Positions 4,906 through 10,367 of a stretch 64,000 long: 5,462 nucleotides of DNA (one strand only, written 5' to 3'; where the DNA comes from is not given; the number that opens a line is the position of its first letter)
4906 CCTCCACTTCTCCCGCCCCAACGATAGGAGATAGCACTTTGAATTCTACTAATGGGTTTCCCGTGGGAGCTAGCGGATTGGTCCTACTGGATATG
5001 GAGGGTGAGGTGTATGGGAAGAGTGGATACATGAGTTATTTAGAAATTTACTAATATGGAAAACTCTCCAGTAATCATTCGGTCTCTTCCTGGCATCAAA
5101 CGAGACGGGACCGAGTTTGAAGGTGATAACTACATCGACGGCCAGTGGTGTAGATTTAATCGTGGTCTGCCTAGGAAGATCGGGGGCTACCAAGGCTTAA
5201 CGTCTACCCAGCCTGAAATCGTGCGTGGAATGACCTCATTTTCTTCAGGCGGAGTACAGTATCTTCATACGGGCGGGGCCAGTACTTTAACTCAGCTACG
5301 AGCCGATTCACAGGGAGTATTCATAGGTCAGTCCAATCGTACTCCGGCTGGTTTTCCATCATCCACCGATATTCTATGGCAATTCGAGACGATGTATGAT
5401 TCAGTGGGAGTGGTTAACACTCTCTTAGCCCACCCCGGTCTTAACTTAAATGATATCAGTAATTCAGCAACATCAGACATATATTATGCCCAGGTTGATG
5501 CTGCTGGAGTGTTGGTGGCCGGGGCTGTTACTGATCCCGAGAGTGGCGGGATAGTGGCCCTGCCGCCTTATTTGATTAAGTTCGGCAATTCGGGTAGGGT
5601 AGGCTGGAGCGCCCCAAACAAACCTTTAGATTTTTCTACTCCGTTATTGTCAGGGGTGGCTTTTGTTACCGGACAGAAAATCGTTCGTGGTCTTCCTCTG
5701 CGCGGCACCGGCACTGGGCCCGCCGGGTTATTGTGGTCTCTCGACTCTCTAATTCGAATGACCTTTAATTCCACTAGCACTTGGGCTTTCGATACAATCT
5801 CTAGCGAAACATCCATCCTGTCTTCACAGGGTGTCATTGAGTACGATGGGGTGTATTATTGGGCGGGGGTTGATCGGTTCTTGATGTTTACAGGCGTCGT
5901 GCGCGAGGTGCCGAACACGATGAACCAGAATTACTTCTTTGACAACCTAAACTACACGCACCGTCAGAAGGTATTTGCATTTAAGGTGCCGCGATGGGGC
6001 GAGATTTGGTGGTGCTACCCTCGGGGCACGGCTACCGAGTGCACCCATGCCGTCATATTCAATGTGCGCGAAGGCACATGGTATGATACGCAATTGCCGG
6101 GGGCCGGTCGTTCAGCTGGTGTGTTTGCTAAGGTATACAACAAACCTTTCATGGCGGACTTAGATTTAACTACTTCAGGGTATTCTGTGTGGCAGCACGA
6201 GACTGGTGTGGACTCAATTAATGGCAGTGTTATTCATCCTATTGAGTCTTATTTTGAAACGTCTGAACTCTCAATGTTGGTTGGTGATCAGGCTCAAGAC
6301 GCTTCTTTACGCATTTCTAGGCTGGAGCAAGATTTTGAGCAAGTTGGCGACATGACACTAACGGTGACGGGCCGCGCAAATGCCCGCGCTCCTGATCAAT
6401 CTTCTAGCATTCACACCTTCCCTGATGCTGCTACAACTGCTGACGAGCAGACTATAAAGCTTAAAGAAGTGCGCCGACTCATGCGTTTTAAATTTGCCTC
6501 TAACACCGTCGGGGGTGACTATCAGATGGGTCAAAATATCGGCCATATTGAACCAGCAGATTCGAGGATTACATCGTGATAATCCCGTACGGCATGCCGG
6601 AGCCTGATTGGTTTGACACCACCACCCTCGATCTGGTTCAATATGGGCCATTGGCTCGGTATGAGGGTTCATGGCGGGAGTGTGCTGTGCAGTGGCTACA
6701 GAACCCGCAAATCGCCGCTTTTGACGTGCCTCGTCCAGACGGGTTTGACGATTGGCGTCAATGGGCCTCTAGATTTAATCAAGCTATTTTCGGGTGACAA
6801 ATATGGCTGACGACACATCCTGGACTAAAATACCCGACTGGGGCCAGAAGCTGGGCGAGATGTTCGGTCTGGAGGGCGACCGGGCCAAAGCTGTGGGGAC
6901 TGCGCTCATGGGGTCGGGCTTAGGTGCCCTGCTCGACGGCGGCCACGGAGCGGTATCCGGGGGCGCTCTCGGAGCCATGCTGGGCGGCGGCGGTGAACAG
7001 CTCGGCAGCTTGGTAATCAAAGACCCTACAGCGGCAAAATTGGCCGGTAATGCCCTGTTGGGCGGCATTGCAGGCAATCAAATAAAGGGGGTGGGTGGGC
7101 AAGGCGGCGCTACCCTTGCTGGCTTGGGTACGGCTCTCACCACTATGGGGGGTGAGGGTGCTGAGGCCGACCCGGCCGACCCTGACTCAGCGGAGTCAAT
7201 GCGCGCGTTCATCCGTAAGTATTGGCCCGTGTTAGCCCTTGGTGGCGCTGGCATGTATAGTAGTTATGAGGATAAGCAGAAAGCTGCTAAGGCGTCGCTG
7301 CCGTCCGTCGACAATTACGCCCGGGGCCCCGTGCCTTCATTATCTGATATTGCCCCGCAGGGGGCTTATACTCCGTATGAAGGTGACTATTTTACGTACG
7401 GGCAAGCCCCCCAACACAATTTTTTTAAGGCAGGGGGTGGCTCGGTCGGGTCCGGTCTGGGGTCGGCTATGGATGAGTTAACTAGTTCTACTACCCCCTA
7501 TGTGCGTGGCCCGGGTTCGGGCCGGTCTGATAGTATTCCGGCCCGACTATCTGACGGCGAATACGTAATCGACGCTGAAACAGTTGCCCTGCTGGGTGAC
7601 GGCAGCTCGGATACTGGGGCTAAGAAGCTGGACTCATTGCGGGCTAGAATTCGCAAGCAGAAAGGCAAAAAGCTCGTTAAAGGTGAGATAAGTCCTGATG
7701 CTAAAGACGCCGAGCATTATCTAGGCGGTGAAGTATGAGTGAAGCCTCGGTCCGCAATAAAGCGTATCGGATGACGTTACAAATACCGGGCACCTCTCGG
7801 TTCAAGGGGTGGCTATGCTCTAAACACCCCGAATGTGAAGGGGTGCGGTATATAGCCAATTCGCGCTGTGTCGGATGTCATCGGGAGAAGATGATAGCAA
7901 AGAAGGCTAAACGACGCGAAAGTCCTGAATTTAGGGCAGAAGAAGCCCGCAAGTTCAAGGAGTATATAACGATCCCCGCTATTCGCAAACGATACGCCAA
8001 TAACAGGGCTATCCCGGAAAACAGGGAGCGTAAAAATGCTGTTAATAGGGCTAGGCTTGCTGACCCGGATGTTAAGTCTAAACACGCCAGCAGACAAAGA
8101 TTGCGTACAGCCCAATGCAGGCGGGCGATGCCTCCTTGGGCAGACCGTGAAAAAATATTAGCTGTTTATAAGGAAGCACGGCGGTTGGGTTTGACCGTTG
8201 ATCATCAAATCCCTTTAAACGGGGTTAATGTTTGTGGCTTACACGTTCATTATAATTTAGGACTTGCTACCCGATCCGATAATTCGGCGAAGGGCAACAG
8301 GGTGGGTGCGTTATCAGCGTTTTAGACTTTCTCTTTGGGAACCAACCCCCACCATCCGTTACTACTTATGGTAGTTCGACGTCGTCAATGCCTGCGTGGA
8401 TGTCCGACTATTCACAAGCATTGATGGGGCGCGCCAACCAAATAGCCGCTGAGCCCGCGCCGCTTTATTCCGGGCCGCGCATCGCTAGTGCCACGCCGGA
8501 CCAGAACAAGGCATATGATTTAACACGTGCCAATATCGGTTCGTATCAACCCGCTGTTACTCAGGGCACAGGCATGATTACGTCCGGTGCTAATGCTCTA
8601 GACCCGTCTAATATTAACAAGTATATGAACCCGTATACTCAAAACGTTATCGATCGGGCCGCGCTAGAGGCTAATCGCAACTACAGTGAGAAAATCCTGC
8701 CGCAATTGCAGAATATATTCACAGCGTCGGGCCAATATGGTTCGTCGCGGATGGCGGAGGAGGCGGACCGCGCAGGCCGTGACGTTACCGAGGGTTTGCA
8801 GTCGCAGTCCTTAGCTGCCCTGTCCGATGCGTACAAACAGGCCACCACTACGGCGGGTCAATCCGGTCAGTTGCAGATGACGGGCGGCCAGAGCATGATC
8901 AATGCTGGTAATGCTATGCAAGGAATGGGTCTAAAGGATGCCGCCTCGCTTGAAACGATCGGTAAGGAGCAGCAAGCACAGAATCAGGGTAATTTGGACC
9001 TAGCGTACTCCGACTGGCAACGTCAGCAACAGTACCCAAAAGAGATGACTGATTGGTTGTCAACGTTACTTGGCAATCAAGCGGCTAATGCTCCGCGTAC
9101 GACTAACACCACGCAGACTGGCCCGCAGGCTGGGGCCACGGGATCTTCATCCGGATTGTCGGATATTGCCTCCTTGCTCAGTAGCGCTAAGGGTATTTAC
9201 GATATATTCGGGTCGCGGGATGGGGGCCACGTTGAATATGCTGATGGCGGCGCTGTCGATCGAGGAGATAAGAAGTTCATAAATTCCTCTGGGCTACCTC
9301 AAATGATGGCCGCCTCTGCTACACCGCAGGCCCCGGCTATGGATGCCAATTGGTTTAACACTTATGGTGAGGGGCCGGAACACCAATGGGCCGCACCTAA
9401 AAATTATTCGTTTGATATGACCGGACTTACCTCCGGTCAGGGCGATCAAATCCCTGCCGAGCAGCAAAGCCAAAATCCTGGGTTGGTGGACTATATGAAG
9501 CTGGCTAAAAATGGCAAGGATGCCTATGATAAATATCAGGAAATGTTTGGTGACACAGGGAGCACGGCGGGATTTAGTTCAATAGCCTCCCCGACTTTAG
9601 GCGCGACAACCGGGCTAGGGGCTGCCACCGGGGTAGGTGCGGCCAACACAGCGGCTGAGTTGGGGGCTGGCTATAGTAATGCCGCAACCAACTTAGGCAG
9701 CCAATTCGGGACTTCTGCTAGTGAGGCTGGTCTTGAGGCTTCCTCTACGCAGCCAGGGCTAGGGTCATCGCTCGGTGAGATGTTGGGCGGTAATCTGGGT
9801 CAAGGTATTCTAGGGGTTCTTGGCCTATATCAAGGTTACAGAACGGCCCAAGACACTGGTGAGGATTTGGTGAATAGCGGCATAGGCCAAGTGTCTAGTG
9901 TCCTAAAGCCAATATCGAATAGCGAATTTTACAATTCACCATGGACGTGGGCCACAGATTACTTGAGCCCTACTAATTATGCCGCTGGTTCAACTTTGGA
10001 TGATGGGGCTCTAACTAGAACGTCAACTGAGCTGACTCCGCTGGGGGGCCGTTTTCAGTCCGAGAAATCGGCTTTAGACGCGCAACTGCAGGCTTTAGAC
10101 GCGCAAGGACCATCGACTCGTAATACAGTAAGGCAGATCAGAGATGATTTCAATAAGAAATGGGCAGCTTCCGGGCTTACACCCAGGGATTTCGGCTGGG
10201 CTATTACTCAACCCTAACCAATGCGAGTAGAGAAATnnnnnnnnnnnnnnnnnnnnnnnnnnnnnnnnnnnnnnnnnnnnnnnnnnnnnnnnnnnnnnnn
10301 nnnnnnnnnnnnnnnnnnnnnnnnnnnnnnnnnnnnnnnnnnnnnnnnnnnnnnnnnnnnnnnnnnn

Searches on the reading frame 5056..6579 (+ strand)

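Call 49: search_protein_families(library=phrogs, proteins=[window:5056-6579:+], max_evalue=0.001)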
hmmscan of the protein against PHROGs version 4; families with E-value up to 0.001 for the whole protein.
window:5056-6579:+ (507 aa): 1 family
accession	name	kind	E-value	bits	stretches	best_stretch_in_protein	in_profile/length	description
phrog_3287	-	head and packaging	1.7e-26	94.1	1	22-490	24-510/524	virion structural protein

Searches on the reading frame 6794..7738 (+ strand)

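Call 49: search_protein_families(library=phrogs, proteins=[window:6794-7738:+], max_evalue=0.001)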
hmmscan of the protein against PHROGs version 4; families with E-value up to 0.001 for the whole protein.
window:6794-7738:+ (314 aa): 6 families
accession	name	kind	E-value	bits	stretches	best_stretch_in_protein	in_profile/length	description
phrog_25241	-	tail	1.1e-07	31.9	1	209-263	655-710/810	tail length tape measure protein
phrog_6090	-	tail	1.4e-07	30.5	1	230-268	1096-1134/1853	tail length tape measure protein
phrog_3547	-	tail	7.1e-06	25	1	232-269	967-1004/1767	tail length tape measure protein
phrog_13338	-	unknown function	0.0002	20.8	1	236-264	788-816/903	-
phrog_5448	-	tail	0.00035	18.5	1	237-297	2289-2343/3103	tail length tape measure protein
phrog_17300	-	tail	0.00058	19.3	1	233-262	777-805/900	tail length tape measure protein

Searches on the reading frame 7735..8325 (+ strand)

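Call 49: search_protein_families(library=phrogs, proteins=[window:7735-8325:+], max_evalue=0.001)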
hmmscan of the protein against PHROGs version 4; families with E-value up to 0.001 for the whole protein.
window:7735-8325:+ (196 aa): 2 families
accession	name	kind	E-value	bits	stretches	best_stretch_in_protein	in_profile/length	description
phrog_26577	-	unknown function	3.7e-14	54.1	1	119-188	30-105/119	-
phrog_1035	-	DNA, RNA and nucleotide metabolism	7e-07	30.4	1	42-190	89-214/271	endonuclease VII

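Call 73: search_protein_families(library=ncbifam, proteins=[window:7735-8325:+], max_evalue=0.01)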
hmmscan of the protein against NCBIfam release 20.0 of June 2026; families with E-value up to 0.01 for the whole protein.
window:7735-8325:+ (196 aa): 0 families

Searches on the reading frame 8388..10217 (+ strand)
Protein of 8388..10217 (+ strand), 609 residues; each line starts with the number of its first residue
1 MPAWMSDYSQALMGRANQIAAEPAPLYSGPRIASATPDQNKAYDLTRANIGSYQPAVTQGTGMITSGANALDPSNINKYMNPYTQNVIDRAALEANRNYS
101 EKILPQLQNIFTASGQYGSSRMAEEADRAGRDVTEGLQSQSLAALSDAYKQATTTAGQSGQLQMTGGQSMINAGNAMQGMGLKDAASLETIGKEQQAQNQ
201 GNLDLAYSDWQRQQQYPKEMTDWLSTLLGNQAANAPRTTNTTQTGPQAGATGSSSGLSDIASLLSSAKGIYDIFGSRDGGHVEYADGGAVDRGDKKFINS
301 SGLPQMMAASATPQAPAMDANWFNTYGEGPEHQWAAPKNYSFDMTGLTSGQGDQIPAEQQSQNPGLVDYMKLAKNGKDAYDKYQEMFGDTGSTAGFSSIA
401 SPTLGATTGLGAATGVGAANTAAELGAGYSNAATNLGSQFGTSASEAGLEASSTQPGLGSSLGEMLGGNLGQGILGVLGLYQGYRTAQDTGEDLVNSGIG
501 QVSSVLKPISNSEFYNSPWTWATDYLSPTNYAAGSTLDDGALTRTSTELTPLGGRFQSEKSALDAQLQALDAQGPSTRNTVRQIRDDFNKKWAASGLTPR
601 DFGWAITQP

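Call 49: search_protein_families(library=phrogs, proteins=[window:8388-10217:+], max_evalue=0.001)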
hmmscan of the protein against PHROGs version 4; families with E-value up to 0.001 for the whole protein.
window:8388-10217:+ (609 aa): 1 family
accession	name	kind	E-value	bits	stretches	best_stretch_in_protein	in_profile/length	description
phrog_4287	-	DNA, RNA and nucleotide metabolism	2.1e-06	28.2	1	74-253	130-300/392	DNA ejection protein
